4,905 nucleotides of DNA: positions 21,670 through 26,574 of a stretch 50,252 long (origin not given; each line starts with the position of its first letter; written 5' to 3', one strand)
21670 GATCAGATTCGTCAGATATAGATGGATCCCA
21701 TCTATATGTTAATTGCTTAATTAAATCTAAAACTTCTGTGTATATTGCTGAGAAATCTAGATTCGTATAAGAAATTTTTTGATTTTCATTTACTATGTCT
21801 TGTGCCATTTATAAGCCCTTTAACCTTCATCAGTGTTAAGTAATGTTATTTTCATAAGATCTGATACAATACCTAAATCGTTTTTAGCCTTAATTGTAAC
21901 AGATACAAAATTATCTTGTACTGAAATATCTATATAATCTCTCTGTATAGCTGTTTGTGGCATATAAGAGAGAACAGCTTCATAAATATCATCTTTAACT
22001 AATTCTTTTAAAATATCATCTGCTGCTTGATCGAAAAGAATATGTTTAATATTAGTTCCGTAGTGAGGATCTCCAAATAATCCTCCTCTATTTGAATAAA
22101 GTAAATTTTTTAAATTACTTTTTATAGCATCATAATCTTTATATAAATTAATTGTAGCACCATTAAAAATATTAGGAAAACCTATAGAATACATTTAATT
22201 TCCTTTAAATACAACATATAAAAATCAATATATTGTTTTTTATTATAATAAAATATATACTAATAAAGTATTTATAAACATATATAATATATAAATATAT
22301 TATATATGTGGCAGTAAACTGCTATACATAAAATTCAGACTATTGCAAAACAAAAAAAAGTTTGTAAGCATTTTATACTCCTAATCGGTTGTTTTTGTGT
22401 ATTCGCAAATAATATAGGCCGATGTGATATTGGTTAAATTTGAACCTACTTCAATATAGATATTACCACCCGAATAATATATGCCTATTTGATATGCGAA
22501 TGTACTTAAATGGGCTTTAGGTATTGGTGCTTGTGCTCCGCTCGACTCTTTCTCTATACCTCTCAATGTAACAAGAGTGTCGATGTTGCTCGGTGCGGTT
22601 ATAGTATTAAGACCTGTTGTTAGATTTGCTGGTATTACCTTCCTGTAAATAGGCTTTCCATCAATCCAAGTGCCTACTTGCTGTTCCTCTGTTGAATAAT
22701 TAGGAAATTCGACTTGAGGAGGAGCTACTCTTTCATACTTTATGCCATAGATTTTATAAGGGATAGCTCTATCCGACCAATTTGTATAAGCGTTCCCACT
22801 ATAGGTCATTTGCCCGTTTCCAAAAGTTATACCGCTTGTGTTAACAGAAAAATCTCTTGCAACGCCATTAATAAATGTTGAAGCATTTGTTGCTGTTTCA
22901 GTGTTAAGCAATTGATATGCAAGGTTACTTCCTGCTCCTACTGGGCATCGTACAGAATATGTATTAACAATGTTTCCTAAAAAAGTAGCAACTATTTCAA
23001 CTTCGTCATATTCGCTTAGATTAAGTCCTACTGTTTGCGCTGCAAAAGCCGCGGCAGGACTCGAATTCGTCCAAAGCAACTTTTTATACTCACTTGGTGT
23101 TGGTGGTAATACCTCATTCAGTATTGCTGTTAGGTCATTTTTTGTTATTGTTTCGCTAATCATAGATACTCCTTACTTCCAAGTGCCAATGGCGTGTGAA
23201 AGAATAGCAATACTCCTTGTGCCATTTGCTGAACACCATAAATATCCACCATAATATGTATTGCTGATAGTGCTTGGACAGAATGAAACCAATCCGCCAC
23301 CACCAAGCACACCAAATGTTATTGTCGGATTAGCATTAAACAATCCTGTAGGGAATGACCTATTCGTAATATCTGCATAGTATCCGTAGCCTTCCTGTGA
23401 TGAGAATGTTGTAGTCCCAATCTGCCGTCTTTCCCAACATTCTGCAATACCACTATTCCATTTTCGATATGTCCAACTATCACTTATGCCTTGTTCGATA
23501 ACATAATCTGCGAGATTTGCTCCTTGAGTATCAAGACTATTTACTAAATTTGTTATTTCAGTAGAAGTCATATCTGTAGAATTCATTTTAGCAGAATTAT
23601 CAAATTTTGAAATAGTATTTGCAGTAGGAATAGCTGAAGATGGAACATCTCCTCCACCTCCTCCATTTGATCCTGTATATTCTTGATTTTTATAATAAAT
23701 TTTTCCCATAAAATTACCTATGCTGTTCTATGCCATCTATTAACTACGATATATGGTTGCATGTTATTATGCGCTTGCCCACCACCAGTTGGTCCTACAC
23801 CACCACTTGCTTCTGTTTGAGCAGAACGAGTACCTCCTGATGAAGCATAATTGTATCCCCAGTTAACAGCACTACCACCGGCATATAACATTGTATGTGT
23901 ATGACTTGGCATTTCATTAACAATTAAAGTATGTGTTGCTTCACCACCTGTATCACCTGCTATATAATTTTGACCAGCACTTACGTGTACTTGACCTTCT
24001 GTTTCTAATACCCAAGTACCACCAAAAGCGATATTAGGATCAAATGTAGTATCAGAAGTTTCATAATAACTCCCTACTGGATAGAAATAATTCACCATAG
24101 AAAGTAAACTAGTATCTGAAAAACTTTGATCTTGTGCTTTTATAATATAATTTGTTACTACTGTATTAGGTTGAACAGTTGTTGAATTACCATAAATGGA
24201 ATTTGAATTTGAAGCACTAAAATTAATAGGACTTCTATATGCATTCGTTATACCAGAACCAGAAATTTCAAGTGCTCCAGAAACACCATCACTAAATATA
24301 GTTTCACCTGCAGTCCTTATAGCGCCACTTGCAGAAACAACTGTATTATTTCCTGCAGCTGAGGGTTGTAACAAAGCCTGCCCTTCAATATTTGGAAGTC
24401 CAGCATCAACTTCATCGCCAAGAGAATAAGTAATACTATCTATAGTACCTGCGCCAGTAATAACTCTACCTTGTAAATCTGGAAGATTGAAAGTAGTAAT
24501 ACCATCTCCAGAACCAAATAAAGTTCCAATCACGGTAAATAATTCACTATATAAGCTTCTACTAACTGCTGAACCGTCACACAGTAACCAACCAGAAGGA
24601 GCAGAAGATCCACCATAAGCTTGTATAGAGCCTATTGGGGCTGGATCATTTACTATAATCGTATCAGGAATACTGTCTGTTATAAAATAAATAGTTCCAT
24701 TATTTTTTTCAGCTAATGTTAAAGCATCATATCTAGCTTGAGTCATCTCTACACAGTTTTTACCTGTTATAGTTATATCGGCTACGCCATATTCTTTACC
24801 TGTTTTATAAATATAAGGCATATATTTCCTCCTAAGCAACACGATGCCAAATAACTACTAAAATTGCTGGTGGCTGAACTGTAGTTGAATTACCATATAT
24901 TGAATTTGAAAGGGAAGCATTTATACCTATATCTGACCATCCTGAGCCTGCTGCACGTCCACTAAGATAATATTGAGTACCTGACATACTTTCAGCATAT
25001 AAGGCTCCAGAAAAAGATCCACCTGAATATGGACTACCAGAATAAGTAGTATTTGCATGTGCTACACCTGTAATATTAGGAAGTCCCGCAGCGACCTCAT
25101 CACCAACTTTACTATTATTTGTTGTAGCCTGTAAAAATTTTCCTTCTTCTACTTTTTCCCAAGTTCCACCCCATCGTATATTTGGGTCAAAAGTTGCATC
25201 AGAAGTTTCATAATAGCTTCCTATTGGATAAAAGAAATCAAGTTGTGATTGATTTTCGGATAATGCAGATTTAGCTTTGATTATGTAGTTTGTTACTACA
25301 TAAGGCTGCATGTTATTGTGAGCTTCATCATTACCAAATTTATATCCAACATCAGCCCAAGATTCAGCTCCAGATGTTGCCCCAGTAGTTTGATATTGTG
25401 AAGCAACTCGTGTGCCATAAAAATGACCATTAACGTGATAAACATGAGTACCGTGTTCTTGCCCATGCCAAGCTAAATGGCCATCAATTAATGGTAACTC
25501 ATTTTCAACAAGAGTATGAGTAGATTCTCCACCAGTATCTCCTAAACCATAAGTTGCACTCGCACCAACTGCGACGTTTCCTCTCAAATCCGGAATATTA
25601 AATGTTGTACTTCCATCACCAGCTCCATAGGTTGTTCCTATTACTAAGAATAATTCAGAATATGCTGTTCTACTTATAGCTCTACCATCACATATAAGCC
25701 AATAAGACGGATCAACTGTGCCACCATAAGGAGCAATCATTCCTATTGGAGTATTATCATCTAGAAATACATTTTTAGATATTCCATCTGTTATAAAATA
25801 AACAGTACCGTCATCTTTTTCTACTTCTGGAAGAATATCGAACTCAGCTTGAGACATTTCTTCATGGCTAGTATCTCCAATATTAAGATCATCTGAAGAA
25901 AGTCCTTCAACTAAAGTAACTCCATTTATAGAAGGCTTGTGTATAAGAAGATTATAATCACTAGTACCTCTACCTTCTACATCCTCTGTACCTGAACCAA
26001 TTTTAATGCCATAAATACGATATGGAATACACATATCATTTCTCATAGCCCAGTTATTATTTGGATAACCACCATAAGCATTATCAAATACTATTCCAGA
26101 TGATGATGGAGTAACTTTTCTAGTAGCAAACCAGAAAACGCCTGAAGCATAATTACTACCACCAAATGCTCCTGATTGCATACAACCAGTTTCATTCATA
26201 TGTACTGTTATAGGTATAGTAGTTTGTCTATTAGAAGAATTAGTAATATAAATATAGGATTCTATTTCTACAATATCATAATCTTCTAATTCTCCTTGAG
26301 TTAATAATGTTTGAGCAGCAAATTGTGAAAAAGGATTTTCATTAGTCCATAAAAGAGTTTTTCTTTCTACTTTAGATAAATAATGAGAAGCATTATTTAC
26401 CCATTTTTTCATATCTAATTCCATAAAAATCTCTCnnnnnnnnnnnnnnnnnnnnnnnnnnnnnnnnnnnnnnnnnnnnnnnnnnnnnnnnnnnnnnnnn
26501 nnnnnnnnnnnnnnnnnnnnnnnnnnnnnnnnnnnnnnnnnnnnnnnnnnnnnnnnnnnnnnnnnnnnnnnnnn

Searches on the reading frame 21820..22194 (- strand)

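Call 73: search_protein_families(library=pfam, proteins=[window:21820-22194:-], max_evalue=1)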
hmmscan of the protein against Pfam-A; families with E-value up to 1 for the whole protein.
window:21820-22194:- (124 aa): 3 families
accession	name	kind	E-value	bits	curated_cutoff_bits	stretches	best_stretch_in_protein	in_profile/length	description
PF04965.19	GPW_gp25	-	0.0013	18.9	27.2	1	22-103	5-89/96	Baseplate wedge protein gp25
PF23602.1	CS_DNAAF11_C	-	0.097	13.2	27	1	84-104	68-88/120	Dynein axonemal assembly factor 11-like, CS domain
PF10934.14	Sheath_initiator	-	0.12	12.9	32.9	1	14-100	16-101/104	Contractile injection system sheath initiator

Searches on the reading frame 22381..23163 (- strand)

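Call 73: search_protein_families(library=pfam, proteins=[window:22381-23163:-], max_evalue=1)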
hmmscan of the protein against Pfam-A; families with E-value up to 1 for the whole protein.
window:22381-23163:- (260 aa): 1 family
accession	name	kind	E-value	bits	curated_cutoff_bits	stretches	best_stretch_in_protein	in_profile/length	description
PF25484.1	DUF7907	-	0.0029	18.6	27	1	64-166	18-119/156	Domain of unknown function (DUF7907)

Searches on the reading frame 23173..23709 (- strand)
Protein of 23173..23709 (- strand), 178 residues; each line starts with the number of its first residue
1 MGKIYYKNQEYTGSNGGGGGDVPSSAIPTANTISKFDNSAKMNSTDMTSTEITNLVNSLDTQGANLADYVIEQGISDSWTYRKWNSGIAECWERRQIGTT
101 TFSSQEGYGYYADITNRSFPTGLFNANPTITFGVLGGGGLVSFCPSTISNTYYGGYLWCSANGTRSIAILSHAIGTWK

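Call 73: search_protein_families(library=pfam, proteins=[window:23173-23709:-], max_evalue=1)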
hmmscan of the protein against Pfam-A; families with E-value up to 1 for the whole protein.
window:23173-23709:- (178 aa): 1 family
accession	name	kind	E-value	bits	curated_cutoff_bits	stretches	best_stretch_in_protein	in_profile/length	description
PF01018.28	GTP1_OBG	-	0.11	12.5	27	1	9-46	29-66/155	GTP1/OBG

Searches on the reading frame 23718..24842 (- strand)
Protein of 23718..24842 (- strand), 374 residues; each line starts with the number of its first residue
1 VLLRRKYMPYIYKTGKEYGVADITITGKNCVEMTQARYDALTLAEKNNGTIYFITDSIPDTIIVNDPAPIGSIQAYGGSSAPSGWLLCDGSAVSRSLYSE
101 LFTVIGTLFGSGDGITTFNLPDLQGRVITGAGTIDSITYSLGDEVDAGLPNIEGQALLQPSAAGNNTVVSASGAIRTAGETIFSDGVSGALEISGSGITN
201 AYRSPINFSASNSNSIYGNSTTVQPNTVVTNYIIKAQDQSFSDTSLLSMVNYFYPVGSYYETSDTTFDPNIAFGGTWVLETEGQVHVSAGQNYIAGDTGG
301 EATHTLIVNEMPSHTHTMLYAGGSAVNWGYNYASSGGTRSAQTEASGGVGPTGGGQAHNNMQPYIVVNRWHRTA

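Call 15: search_protein_families(library=pfam, proteins=[window:23718-24842:-], max_evalue=0.01)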
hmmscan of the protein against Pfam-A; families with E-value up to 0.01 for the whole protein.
window:23718-24842:- (374 aa): 2 families
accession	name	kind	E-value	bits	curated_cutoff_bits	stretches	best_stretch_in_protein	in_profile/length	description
PF07484.17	Collar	-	4.2e-24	84.7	24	1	71-128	1-57/57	Phage Tail Collar Domain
PF21939.1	Gp10_C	-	7.5e-15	56.5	27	1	249-373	1-139/139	Baseplate structural protein Gp10, C-terminal domain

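Call 16: search_protein_families(library=phrogs, proteins=[window:23718-24842:-], max_evalue=0.001)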
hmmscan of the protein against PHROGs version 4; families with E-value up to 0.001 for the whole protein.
window:23718-24842:- (374 aa): 28 families (the best 25 are shown)
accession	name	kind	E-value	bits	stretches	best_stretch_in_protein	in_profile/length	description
phrog_9116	-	tail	4e-34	119.2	2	64-138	55-129/455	tail protein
phrog_24267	-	unknown function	1.8e-22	81.3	1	248-374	138-266/266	-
phrog_523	-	tail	7.9e-19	68.9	1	54-239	472-640/673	tail collar fiber protein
phrog_19618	-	tail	7.5e-18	65.7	1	41-130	111-198/387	tail collar protein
phrog_8469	-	tail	7.6e-16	59.3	2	278-319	157-198/303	tail fiber protein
phrog_1858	-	tail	1.1e-15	57.7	1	57-239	127-296/1018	tail fiber protein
phrog_2097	-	tail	1.3e-15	58.2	2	54-104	372-423/644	tail fiber protein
phrog_25747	-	tail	2.9e-15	56.3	1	70-131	680-741/901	tail fiber protein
phrog_6465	-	tail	1.2e-14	55.7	1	218-374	84-281/281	tail protein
phrog_8763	-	tail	2.5e-14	53.4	2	294-368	644-743/1024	tail protein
phrog_327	-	tail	6.4e-14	53.2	1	61-245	300-450/618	tail protein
phrog_5717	-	tail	3.9e-12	46.2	1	238-374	987-1150/1150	tail protein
phrog_38759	-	unknown function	6.6e-10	39.1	1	76-130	761-817/920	-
phrog_3100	-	tail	4.1e-09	38.2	1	68-236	218-381/382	tail fiber protein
phrog_1800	-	tail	8.8e-09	35.8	1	66-235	388-544/545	tail collar fiber protein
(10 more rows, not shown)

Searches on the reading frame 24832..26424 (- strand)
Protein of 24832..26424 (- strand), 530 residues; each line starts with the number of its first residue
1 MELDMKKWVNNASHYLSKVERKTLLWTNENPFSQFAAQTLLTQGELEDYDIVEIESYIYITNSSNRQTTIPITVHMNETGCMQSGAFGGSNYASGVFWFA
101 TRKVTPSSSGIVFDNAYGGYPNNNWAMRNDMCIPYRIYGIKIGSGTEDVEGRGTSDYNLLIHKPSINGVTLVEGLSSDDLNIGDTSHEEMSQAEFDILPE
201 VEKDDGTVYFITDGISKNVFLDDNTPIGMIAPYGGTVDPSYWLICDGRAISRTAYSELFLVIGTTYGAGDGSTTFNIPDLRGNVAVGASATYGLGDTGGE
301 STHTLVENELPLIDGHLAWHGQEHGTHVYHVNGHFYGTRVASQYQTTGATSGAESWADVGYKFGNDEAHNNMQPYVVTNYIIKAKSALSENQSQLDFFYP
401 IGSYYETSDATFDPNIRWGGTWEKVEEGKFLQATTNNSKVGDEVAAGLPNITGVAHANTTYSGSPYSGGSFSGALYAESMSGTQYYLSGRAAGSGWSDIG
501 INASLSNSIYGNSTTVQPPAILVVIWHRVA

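Call 15: search_protein_families(library=pfam, proteins=[window:24832-26424:-], max_evalue=0.01)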
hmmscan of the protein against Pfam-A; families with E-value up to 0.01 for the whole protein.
window:24832-26424:- (530 aa): 2 families
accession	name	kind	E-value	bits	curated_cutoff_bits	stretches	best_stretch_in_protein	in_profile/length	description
PF07484.17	Collar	-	9e-22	77.2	24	1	228-284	1-56/57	Phage Tail Collar Domain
PF21939.1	Gp10_C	-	6e-08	34.1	27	1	395-439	2-46/139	Baseplate structural protein Gp10, C-terminal domain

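Call 16: search_protein_families(library=phrogs, proteins=[window:24832-26424:-], max_evalue=0.001)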
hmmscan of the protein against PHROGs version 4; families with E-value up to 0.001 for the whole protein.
window:24832-26424:- (530 aa): 22 families
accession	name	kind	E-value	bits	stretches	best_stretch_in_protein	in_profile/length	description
phrog_9116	-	tail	1.2e-35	124.2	1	225-383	59-210/455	tail protein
phrog_8763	-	tail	3.5e-22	79.4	1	218-388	535-752/1024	tail protein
phrog_19618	-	tail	1.6e-16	61.3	1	226-342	137-244/387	tail collar protein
phrog_1858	-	tail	2.4e-16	59.9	1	214-395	127-304/1018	tail fiber protein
phrog_523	-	tail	3e-14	53.7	1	214-282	475-533/673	tail collar fiber protein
phrog_25747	-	tail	1.9e-13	50.3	1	236-288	689-741/901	tail fiber protein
phrog_327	-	tail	3.1e-11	44.3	1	218-394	300-450/618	tail protein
phrog_6921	-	tail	4.6e-11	43.2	2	265-353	290-382/738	tail fiber protein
phrog_31611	-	tail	8.4e-11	42.6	1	239-341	177-275/385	tail collar protein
phrog_8469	-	tail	6.9e-10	39.7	1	225-350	141-234/303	tail fiber protein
phrog_14307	-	unknown function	4.5e-09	37.1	1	222-294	45-107/137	-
phrog_38759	-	unknown function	1.5e-07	31.3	1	235-284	763-814/920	-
phrog_24267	-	unknown function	7.9e-07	30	0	390-441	135-185/266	-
phrog_4711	-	unknown function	5.8e-06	27.2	1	261-289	172-200/296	-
phrog_3100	-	tail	1.1e-05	26.9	1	214-284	215-267/382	tail fiber protein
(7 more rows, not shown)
